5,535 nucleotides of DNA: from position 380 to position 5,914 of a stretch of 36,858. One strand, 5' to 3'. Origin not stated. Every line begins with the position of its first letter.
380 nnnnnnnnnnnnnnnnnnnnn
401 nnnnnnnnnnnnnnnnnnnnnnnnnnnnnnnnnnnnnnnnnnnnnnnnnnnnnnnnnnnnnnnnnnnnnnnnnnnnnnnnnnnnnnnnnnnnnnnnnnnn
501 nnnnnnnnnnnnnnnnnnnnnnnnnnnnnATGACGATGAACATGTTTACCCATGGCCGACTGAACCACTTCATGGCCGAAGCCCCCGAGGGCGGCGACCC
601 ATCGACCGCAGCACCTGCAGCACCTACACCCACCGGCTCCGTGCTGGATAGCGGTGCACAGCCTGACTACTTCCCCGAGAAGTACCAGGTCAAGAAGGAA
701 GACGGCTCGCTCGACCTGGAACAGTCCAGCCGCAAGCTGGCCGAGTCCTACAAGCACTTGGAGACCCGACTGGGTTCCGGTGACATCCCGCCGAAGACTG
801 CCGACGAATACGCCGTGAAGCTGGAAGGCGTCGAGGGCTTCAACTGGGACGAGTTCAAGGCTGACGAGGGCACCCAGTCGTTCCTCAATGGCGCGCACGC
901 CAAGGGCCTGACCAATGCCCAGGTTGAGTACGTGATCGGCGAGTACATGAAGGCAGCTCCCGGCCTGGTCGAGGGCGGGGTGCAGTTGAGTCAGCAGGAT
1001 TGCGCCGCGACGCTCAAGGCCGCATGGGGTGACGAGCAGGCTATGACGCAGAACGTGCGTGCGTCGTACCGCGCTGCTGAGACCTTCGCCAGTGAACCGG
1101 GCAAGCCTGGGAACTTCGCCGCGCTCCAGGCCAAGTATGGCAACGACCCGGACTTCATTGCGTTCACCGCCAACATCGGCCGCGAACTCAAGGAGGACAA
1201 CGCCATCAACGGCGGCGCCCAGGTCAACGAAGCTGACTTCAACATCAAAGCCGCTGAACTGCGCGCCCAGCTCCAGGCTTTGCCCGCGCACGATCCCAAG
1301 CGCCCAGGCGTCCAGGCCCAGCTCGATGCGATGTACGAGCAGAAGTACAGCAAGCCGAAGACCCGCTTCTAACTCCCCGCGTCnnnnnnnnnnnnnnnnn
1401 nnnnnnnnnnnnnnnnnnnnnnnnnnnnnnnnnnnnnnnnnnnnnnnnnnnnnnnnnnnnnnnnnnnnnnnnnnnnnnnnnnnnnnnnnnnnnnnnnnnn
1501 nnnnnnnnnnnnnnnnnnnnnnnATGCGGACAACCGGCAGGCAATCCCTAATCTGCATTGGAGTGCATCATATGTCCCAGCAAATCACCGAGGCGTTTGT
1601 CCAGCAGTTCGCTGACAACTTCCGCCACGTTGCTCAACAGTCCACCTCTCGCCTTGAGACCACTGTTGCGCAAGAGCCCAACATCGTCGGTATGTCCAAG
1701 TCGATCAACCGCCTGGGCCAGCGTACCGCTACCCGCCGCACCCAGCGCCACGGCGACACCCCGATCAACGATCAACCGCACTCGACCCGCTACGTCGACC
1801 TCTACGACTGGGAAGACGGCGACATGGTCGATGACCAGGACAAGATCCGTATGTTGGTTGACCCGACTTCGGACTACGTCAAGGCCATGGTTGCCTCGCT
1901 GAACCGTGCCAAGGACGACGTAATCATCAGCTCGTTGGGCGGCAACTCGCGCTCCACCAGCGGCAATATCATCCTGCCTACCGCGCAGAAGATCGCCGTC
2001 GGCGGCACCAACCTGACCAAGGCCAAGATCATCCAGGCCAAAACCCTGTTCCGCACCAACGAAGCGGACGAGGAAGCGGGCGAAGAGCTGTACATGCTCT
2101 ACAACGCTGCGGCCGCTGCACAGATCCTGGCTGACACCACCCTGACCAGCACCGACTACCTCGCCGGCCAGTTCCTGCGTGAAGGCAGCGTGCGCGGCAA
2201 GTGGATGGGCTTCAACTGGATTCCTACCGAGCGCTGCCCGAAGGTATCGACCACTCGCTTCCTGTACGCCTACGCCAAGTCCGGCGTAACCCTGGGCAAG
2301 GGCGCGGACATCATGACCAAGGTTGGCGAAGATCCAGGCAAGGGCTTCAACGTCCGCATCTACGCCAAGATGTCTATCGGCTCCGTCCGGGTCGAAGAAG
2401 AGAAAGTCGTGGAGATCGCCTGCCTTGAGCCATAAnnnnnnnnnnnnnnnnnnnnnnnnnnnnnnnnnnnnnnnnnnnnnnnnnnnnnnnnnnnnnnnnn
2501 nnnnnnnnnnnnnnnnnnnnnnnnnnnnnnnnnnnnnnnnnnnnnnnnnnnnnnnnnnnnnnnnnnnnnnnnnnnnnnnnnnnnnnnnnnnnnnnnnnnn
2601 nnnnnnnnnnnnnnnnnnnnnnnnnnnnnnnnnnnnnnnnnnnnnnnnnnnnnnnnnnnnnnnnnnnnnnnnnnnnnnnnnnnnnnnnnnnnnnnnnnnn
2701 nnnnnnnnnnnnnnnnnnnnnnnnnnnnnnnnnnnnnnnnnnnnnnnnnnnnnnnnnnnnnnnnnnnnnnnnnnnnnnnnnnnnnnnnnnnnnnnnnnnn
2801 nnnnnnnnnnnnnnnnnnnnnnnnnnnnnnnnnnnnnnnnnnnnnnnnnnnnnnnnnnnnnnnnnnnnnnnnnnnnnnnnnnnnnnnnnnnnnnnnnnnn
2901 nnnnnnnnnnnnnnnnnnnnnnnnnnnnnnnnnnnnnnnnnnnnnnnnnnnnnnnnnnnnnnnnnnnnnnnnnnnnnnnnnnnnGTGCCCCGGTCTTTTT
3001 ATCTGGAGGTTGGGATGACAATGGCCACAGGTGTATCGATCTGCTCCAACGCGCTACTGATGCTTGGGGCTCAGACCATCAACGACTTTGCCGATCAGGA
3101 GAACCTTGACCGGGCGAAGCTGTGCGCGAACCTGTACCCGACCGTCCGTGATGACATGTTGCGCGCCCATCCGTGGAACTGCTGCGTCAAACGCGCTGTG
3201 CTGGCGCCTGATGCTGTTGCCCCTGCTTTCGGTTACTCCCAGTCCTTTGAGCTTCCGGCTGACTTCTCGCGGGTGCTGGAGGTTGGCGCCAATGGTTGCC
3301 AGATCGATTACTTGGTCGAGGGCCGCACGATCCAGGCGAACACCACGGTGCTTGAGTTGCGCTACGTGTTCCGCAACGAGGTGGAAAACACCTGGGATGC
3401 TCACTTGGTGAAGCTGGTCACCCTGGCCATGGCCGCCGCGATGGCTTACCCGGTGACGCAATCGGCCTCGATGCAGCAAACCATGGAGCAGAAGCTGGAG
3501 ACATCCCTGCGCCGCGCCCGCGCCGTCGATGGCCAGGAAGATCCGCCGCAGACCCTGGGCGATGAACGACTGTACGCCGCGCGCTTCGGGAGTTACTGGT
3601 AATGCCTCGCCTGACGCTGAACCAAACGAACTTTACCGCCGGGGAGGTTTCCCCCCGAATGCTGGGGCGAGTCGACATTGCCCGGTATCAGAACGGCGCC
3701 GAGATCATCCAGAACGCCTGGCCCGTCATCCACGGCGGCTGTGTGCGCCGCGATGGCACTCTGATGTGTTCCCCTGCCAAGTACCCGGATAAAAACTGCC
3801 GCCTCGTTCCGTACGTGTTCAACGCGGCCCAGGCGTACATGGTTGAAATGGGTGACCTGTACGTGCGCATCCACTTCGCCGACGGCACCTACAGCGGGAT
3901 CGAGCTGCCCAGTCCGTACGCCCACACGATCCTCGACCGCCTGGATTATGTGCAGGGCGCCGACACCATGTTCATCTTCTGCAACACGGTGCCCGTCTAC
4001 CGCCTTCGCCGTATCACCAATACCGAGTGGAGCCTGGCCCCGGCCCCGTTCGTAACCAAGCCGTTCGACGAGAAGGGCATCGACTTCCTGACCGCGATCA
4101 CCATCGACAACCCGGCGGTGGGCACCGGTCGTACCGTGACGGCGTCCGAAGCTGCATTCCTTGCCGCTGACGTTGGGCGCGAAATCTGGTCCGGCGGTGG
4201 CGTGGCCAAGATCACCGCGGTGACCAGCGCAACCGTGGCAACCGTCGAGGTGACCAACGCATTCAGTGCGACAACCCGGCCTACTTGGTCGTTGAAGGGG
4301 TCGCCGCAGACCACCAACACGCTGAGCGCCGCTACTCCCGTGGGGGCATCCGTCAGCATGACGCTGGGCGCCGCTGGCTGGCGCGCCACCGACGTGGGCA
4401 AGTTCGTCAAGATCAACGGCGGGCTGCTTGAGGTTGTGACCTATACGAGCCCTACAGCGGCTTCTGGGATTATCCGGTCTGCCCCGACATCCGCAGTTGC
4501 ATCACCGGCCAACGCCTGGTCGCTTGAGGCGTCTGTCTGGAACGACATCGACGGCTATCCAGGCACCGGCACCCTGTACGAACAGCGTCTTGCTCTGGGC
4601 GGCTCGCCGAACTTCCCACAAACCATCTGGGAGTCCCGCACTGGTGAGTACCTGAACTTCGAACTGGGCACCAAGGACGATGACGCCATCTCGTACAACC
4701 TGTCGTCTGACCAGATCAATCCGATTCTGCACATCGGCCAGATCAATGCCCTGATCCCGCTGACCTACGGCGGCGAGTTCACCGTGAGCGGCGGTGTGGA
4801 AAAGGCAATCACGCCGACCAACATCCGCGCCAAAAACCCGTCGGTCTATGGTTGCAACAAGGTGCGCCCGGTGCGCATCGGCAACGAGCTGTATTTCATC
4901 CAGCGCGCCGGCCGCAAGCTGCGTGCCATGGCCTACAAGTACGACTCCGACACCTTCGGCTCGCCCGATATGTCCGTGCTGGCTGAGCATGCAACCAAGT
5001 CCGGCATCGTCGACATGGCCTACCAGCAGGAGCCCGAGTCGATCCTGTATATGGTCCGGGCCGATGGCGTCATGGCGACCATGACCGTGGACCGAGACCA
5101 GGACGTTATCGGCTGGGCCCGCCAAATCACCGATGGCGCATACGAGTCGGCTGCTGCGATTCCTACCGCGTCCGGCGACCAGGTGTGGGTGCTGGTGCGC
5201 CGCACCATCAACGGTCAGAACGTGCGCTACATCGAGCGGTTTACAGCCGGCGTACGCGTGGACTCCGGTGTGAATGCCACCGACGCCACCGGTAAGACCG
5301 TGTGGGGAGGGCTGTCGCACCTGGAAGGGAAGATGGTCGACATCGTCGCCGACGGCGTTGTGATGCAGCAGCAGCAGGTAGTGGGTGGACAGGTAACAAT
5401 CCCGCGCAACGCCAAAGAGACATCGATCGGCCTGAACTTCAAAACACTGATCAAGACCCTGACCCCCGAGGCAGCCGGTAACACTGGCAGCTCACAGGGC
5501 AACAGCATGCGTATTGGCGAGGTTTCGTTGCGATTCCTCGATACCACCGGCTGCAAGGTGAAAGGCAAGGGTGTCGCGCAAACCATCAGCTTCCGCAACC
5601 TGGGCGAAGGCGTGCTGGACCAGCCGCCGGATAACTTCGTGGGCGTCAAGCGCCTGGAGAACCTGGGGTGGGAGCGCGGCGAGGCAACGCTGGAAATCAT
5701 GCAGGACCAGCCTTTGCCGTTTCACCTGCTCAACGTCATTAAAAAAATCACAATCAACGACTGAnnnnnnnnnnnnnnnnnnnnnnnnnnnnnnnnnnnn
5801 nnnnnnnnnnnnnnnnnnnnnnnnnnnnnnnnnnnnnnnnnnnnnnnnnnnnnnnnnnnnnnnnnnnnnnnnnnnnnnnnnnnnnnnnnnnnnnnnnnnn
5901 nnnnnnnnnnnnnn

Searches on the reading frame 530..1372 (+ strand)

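Call 14: search_protein_families(library=phrogs, proteins=[window:530-1372:+], max_evalue=0.001)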
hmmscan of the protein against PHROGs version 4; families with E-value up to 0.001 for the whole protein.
window:530-1372:+ (280 aa): 2 families
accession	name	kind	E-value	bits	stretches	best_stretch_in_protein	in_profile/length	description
phrog_3742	-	unknown function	1.6e-42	147.4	1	18-273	15-286/287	-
phrog_458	-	other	1.9e-14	55.2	1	3-235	1-233/246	protease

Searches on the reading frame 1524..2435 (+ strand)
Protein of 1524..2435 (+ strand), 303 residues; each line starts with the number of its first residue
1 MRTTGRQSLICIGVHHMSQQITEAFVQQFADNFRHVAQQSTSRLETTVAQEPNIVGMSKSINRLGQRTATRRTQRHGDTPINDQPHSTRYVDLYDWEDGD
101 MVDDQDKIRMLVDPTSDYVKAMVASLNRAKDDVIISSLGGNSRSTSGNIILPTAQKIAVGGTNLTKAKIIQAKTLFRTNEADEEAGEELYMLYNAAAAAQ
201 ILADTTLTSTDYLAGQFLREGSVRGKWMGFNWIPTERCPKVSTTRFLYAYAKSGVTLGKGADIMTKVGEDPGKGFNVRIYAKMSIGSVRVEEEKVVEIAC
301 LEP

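Call 13: search_dna_similar(query=window:1524-2435:+, collection=phages, mode=protein, max_rows=40, max_evalue=1e-10)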
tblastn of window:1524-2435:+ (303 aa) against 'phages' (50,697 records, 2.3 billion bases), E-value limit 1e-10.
Records with a match: 83; places in all: 83; records where one place covers at least 80% of the query: 82.
Best place of each record, by identity: <60% 83.
By first word of the organism name: Vibrio 39; Pelagibacter 23; Caudoviricetes 5; Acinetobacter 4; Yersinia 3; Ralstonia 3; Bacteriophage 2; Alteromonas 2; Alcaligenes 1; Escherichia 1.
By host as written in the record: - 28; Candidatus Pelagibacter ubique HTCC1062 14; Vibrio cholerae 2095 9; Vibrio cholerae 7; Candidatus Pelagibacter sp. HTCC1062 4; Candidatus Pelagibacter sp. FZCC0015 2; Candidadtus Pelagibacter sp. HTCC1062 2; Alteromonas macleodii 2; and 13 more.
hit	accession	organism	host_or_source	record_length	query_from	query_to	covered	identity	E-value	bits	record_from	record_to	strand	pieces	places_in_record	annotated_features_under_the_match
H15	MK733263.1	Yersinia phage YeP5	Yersinia enterocolitica JL2002-6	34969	12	301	96%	39.0%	3e-54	195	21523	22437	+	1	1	hypothetical protein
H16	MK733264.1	Yersinia phage YeP6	Yersinia enterocolitica JL2004-21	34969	12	301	96%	39.0%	3e-54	195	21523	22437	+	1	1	hypothetical protein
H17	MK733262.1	Yersinia phage YeP4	Yersinia enterocolitica LN1996-YE105.5R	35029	12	301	96%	39.0%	3e-54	195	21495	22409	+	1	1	hypothetical protein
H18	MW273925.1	Pelagibacter phage HTVC203P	Candidatus Pelagibacter sp. FZCC0015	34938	16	302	95%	38.5%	2e-51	187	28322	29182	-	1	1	putative major capsid protein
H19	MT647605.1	Pelagibacter phage Lederberg EXVC029P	Candidatus Pelagibacter ubique HTCC1062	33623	16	302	95%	38.5%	3e-50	184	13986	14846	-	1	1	putative major capsid protein | hypothetical protein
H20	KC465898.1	Pelagibacter phage HTVC010P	Candidatus Pelagibacter ubique HTCC1062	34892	17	302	94%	38.0%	1e-48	179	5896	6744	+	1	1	putative major capsid protein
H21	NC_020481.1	Pelagibacter phage HTVC010P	Candidatus Pelagibacter ubique HTCC1062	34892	17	302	94%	38.0%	1e-48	179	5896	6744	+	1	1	major head protein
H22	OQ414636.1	Pelagibacter phage EXVC032P Baldr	Candidadtus Pelagibacter sp. HTCC1062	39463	14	302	95%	37.5%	7e-51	185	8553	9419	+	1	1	major capsid protein | ribosome_binding_site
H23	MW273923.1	Pelagibacter phage HTVC035P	Candidatus Pelagibacter sp. HTCC1062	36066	16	302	95%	37.5%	1e-49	182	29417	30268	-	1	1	putative major capsid protein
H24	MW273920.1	Pelagibacter phage HTVC024P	Candidatus Pelagibacter sp. HTCC1062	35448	15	302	95%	37.3%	2e-47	176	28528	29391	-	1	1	putative major capsid protein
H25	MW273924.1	Pelagibacter phage HTVC100P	Candidatus Pelagibacter sp. HTCC7211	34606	15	302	95%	37.0%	1e-42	162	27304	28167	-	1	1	putative major capsid protein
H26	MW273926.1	Pelagibacter phage HTVC204P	Candidatus Pelagibacter sp. FZCC0015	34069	15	302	95%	36.6%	6e-43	162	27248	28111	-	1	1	putative major capsid protein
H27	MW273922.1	Pelagibacter phage HTVC034P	Candidatus Pelagibacter sp. HTCC1062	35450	17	302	94%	36.6%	1e-45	170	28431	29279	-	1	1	putative major capsid protein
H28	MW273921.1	Pelagibacter phage HTVC028P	Candidatus Pelagibacter sp. HTCC1062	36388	17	302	94%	36.6%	2e-46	172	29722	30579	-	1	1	putative major capsid protein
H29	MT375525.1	Pelagibacter phage Greip EXVC021P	Candidatus Pelagibacter ubique HTCC1062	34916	15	302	95%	36.0%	9e-42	159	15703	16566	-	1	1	major capsid protein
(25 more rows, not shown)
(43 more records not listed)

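Call 14: search_protein_families(library=phrogs, proteins=[window:1524-2435:+], max_evalue=0.001)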
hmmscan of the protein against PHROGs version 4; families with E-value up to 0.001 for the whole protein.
window:1524-2435:+ (303 aa): 2 families
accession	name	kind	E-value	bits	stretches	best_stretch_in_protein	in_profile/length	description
phrog_3437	-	head and packaging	1.6e-89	301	1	17-302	3-293/294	major head protein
phrog_267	-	head and packaging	1.9e-10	41.4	1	101-259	117-285/410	major head protein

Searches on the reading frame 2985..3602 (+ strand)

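Call 14: search_protein_families(library=phrogs, proteins=[window:2985-3602:+], max_evalue=0.001)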
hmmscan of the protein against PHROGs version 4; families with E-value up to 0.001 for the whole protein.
window:2985-3602:+ (205 aa): 2 families
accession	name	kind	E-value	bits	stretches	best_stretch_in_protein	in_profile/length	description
phrog_394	-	tail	1.2e-52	179.2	1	13-200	1-188/190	tail protein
phrog_9239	-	tail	3.4e-14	53.2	1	13-202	1-190/741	tail tubular protein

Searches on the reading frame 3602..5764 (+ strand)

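Call 14: search_protein_families(library=phrogs, proteins=[window:3602-5764:+], max_evalue=0.001)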
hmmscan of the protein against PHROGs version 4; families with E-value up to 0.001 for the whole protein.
window:3602-5764:+ (720 aa): 5 families
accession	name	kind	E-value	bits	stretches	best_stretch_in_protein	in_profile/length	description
phrog_376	-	tail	1.6e-198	662.5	1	1-720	1-711/712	tail protein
phrog_15566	-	tail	9.7e-109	365.3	2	279-549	9-280/552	tail protein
phrog_20269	-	unknown function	4.1e-40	138.9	1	8-404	7-371/374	-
phrog_30010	-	unknown function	3e-21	76.8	1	440-549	191-301/517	-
phrog_457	-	tail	4.4e-05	23.2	1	342-463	372-497/793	tail protein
